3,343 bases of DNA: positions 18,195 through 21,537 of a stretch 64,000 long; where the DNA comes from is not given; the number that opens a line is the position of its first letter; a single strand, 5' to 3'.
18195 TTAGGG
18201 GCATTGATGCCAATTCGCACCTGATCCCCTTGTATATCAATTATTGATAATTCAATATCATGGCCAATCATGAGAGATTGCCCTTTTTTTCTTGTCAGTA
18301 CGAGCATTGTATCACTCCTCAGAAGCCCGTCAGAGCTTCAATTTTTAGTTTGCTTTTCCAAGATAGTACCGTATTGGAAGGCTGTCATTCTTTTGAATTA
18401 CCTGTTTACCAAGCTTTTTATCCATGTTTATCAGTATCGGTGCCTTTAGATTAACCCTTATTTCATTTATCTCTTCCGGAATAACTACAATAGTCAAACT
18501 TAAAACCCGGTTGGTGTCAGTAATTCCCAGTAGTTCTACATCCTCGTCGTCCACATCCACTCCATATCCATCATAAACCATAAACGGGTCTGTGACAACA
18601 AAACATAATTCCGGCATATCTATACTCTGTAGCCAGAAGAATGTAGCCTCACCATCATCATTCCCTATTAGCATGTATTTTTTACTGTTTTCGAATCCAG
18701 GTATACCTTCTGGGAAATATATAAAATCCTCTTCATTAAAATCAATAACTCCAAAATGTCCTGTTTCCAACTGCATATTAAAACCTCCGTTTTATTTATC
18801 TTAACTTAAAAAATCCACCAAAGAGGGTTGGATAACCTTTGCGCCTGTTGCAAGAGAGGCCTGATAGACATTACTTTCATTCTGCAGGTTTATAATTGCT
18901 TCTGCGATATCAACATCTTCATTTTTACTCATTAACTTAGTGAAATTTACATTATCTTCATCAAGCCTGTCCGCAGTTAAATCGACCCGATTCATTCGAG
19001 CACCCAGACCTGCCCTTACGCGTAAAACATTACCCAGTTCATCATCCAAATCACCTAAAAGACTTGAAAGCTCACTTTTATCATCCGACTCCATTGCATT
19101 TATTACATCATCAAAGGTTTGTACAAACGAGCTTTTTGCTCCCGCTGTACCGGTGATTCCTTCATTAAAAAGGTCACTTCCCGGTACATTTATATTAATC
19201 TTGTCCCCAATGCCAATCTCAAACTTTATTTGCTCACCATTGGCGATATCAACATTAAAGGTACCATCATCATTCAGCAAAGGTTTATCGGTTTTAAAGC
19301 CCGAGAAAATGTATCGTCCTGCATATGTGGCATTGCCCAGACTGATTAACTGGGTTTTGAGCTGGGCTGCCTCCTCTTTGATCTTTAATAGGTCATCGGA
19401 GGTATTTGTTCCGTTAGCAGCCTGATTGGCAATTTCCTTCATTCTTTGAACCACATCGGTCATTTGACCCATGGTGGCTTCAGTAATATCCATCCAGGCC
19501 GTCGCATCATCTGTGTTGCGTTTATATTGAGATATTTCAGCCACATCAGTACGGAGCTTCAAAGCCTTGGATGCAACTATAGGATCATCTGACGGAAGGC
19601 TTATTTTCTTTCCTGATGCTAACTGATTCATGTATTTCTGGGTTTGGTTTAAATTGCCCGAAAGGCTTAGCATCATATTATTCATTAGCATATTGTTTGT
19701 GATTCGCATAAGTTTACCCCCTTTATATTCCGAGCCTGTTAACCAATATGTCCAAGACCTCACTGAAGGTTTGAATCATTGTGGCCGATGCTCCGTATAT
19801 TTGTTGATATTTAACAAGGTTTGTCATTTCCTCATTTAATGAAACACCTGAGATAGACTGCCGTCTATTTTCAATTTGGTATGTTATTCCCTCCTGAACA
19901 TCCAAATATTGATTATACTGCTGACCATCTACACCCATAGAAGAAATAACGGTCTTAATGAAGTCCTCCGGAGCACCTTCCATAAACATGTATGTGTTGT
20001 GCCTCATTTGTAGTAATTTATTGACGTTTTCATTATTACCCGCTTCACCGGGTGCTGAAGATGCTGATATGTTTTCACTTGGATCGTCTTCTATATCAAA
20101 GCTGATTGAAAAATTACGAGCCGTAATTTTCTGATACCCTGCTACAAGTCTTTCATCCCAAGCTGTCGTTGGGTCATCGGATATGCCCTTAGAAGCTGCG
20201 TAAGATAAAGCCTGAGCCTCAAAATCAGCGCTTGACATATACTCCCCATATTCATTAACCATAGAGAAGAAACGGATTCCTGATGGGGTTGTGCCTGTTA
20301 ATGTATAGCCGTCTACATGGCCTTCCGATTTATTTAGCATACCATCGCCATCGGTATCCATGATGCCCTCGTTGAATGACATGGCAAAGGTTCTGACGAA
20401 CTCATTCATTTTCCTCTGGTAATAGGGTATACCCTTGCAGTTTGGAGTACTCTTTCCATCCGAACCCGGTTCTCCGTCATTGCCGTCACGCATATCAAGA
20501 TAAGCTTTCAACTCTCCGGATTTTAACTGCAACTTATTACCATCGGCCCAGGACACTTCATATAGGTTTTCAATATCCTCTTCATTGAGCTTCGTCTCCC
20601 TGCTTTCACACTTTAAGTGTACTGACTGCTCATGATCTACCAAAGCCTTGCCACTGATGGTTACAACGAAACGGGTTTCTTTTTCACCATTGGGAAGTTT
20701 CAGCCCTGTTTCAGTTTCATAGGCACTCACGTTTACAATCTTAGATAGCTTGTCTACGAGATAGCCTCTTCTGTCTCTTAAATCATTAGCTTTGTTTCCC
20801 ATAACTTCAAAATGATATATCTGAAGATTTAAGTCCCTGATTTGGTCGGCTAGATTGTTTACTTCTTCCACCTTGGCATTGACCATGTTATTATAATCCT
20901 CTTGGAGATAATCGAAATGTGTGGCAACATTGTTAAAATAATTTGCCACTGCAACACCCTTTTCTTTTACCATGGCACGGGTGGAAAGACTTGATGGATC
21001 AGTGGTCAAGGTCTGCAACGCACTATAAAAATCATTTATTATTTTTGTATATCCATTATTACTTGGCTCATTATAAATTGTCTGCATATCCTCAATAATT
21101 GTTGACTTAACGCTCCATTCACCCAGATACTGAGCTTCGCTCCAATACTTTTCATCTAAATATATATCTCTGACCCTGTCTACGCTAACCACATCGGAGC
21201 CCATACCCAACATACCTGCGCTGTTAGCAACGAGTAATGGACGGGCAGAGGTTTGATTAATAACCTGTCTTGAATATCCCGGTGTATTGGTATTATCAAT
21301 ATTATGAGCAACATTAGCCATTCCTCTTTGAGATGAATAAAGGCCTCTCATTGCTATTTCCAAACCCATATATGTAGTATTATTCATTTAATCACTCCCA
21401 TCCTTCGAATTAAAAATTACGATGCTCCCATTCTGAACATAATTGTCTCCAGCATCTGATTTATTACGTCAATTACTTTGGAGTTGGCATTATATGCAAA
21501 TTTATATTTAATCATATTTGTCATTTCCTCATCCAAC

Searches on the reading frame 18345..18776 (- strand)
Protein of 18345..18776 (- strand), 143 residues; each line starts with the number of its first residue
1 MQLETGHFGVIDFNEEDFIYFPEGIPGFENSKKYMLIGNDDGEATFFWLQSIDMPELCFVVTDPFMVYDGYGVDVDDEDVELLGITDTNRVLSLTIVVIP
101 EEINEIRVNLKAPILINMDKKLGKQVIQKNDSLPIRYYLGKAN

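Call 58: search_protein_families(library=pfam, proteins=[window:18345-18776:-], max_evalue=0.001)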
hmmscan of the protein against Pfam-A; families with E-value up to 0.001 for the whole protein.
window:18345-18776:- (143 aa): 1 family
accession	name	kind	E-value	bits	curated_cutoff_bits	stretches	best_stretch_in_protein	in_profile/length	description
PF02623.20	FliW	-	8e-40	135.9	25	1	19-139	1-122/122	FliW protein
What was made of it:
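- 18345..18776 (-): fliW. PF02623 8e-40 (call 58)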

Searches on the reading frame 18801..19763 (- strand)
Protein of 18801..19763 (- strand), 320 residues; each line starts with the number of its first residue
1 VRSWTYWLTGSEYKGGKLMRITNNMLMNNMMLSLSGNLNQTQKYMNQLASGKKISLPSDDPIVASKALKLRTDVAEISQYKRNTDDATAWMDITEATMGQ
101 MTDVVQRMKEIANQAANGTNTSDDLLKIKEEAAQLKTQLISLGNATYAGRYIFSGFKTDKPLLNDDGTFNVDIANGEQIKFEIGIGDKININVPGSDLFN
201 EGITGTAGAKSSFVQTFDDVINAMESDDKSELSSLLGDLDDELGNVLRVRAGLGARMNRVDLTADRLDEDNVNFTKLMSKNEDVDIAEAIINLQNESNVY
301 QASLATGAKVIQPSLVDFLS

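Call 3: search_protein_families(library=pfam, proteins=[window:18801-19763:-], max_evalue=0.1)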
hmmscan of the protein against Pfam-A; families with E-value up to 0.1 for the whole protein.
window:18801-19763:- (320 aa): 3 families
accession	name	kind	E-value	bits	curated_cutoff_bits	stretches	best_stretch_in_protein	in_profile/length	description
PF00669.25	Flagellin_N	-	2.9e-26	92.6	26.6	1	21-158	1-139/139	Bacterial flagellin N-terminal helical region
PF00700.27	Flagellin_C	-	9.2e-08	32.7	23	1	239-319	4-86/86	Bacterial flagellin C-terminal helical region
PF24253.1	DUF7454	-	0.02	15.2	27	1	249-276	15-41/59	Domain of unknown function (DUF7454)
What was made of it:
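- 18801..19763 (-): flgL (hook-associated protein 3); the true start is probably the internal ATG giving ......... Flagellin_N and Flagellin_C on a 320-aa protein directly after the flgK genes (call 3)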

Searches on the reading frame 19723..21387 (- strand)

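Call 3: search_protein_families(library=pfam, proteins=[window:19723-21387:-], max_evalue=0.1)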
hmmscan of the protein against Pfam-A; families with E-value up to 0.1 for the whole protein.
window:19723-21387:- (554 aa): 2 families
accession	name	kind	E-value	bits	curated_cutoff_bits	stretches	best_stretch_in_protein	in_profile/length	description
PF22638.1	FlgK_D1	-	7e-42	144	28.6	1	99-340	2-216/233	Flagellar hook-associated protein FlgK helical domain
PF06429.18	Flg_bbr_C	-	1.2e-08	34.7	23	1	511-550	6-45/46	Flagellar basal body rod FlgEFG protein C-terminal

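Call 4: search_protein_families(library=ncbifam, proteins=[window:19723-21387:-], max_evalue=0.1)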
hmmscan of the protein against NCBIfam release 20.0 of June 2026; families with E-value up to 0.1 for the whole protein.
window:19723-21387:- (554 aa): 14 families
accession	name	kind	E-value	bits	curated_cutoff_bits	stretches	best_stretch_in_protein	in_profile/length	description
TIGR02492.1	flgK_ends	equivalog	4.9e-85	286.5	170.75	1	8-550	2-436/437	flagellar hook-associated protein FlgK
NF004243.1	PRK05682.2-2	equivalog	5.7e-06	25.6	801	1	509-550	376-417/420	flagellar hook protein FlgE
TIGR03506.1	FlgEFG_subfam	subfamily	2.1e-05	24.4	70.25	1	7-42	1-36/351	flagellar hook-basal body complex protein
NF004238.1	PRK05682.1-1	equivalog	6.3e-05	22.4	400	1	507-550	369-412/414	flagellar hook protein FlgE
TIGR02488.1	flgG_G_neg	equivalog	0.00014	21.4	252.75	0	9-42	2-35/259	flagellar basal-body rod protein FlgG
NF040922.1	flgE_Caulobact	equivalog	0.00068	18.8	750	0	505-550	457-502/505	flagellar hook protein FlgE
NF009275.1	PRK12632.1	equivalog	0.00096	19.5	170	1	8-47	7-46/130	flagellar basal body rod protein FlgC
NF004242.0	PRK05682.2-1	equivalog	0.0011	17.8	365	0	513-550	382-419/422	flagellar hook protein FlgE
NF004241.1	PRK05682.1-5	equivalog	0.0034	16.5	469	0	505-550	398-443/446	flagellar hook protein FlgE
TIGR02490.1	flgF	equivalog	0.0037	16.9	178.5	1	11-43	3-35/218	flagellar basal-body rod protein FlgF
NF009456.0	PRK12816.1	equivalog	0.013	15.1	416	0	504-550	215-261/264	flagellar basal body rod protein FlgG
NF009278.1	PRK12636.1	equivalog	0.022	14.3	350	0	499-550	209-260/263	flagellar basal body rod protein FlgG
NF009280.2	PRK12640.1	subfamily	0.04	13.5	210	1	11-47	7-43/246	flagellar basal body rod protein FlgF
NF002702.0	PRK02506.1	equivalog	0.089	11.9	301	0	479-529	66-118/313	dihydroorotate oxidase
